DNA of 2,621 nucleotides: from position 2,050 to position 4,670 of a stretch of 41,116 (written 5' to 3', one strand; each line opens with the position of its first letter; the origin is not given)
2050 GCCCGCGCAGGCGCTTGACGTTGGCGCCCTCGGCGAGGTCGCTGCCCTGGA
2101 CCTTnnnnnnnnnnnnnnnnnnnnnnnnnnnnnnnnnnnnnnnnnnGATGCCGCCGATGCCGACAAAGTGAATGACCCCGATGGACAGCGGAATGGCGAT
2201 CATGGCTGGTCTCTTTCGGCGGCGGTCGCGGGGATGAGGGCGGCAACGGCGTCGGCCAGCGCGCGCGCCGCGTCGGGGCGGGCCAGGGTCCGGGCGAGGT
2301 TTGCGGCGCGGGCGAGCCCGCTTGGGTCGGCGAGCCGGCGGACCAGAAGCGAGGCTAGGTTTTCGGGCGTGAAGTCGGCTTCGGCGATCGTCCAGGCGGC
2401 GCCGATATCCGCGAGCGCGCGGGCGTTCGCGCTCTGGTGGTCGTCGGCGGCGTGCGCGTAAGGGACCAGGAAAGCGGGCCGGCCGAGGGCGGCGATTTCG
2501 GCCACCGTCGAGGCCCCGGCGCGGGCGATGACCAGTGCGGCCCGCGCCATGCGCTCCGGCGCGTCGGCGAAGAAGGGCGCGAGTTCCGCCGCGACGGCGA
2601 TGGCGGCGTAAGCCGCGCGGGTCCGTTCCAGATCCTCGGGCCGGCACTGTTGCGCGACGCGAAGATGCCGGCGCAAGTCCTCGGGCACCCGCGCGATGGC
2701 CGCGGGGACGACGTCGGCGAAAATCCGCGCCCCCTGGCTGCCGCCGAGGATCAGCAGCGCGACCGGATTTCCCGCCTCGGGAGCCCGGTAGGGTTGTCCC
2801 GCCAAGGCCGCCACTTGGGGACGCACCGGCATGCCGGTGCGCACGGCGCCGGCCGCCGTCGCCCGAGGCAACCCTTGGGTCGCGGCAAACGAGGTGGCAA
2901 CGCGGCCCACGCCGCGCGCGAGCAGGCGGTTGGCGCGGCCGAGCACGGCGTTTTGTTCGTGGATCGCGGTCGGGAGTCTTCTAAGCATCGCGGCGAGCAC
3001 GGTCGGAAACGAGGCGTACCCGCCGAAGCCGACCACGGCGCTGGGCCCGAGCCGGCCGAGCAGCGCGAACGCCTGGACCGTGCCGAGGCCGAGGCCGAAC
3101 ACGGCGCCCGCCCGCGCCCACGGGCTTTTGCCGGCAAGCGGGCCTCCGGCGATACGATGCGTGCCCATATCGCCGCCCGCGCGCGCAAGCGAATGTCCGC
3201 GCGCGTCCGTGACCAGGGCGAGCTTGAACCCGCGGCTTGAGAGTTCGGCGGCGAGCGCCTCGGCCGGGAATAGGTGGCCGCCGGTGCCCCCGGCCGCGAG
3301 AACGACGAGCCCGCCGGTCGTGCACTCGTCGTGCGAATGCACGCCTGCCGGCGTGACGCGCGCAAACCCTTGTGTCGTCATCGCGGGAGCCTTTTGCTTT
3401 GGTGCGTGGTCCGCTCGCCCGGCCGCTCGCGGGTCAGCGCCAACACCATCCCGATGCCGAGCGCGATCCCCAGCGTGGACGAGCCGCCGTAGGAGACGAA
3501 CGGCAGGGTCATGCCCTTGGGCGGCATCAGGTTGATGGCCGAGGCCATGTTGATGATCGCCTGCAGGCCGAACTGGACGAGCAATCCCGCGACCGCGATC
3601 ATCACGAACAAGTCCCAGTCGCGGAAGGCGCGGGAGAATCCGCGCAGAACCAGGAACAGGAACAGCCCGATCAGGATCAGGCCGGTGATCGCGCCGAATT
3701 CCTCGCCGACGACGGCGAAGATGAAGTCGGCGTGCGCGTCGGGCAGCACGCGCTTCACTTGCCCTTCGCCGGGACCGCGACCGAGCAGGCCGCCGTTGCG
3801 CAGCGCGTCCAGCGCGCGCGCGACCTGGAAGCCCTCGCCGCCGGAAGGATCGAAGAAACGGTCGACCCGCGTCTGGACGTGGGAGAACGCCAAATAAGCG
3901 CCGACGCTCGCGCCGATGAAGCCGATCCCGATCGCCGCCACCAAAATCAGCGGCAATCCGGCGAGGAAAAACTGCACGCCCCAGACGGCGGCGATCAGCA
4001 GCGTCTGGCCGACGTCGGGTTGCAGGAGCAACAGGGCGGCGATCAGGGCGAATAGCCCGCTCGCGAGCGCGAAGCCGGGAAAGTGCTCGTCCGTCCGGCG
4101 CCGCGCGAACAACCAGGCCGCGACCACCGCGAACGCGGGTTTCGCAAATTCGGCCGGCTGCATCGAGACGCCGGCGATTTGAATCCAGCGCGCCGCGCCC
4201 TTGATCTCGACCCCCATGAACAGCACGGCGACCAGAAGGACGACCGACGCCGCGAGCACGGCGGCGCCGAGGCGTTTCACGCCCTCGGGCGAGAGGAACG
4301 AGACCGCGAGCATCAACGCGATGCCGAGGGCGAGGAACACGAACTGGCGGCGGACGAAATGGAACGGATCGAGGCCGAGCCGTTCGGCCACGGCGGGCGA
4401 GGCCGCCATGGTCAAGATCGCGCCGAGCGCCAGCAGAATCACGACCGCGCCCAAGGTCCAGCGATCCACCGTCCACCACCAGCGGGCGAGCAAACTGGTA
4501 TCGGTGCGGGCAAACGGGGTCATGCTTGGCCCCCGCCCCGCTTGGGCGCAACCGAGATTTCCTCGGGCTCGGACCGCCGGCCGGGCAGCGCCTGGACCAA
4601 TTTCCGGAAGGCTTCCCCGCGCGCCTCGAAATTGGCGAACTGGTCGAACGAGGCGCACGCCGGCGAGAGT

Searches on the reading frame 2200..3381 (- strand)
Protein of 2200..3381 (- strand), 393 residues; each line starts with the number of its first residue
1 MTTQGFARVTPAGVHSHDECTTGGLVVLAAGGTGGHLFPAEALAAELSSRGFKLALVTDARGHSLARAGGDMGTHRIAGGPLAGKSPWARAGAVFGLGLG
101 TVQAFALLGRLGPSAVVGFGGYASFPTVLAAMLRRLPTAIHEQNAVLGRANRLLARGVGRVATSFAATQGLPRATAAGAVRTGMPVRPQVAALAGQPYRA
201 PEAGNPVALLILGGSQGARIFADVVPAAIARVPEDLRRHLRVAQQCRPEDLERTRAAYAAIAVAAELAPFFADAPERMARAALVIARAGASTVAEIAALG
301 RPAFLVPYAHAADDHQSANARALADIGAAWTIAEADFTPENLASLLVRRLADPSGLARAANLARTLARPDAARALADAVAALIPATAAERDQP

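Call 15: search_protein_families(library=ncbifam, proteins=[window:2200-3381:-])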
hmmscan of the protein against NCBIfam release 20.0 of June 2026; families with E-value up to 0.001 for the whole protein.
window:2200-3381:- (393 aa): 7 families
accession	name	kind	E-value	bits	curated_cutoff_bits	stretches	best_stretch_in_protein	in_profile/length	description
TIGR01133.1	murG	equivalog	7.1e-78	262.1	250.25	1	25-378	7-352/353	undecaprenyldiphospho-muramoylpentapeptide beta-N-acetylglucosaminyltransferase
NF009102.0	PRK12446.1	equivalog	5.6e-23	81.4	339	1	26-343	4-316/352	undecaprenyldiphospho-muramoylpentapeptide beta-N-acetylglucosaminyltransferase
TIGR01426.2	MGT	subfamily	1.1e-05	24.7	260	1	279-382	291-390/393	macrolide family glycosyltransferase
TIGR04516.1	glycosyl_450act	subfamily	1.5e-05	24.3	440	1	282-369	317-401/418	activator-dependent family glycosyltransferase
NF041548.1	PssE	equivalog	3.5e-05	23.8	120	1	266-335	44-113/146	PssE/Cps14G family polysaccharide biosynthesis glycosyltransferase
NF010135.0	PRK13609.1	equivalog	0.00024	20.2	500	0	270-382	263-368/388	diglucosyl diacylglycerol synthase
TIGR00661.1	MJ1255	subfamily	0.00084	18.7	195.9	0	266-335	232-300/321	MJ1255/VC2487 family glycosyltransferase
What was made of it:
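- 3313..3375 (+): 63-nt in-frame insertion after codon 2 of murG (gene on the - strand). It contains the B core at 3326-3360 and a C-type flank (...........). The ATGA overlap with the ftsW stop at 3378-3381 is retained. The MurG model starts at about residue 19-25 (call 15).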

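Call 16: search_protein_families(library=pfam, proteins=[window:2200-3381:-])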
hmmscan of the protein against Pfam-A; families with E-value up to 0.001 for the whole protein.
window:2200-3381:- (393 aa): 2 families
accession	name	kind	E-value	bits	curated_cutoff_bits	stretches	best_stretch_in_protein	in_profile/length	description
PF04101.22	Glyco_tran_28_C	-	4.4e-32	111.8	22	1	209-362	2-153/166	Glycosyltransferase family 28 C-terminal domain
PF03033.26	Glyco_transf_28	-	1.2e-27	97.1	26.2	1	26-162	1-138/139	Glycosyltransferase family 28 N-terminal domain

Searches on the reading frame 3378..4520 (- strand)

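Call 82: search_protein_families(library=pfam, proteins=[window:3378-4520:-])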
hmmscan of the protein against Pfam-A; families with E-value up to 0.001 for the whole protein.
window:3378-4520:- (380 aa): 1 family
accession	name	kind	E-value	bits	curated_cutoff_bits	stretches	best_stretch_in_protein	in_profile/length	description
PF01098.24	FTSW_RODA_SPOVE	-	1e-78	265.3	26.4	1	25-365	6-353/356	Cell cycle protein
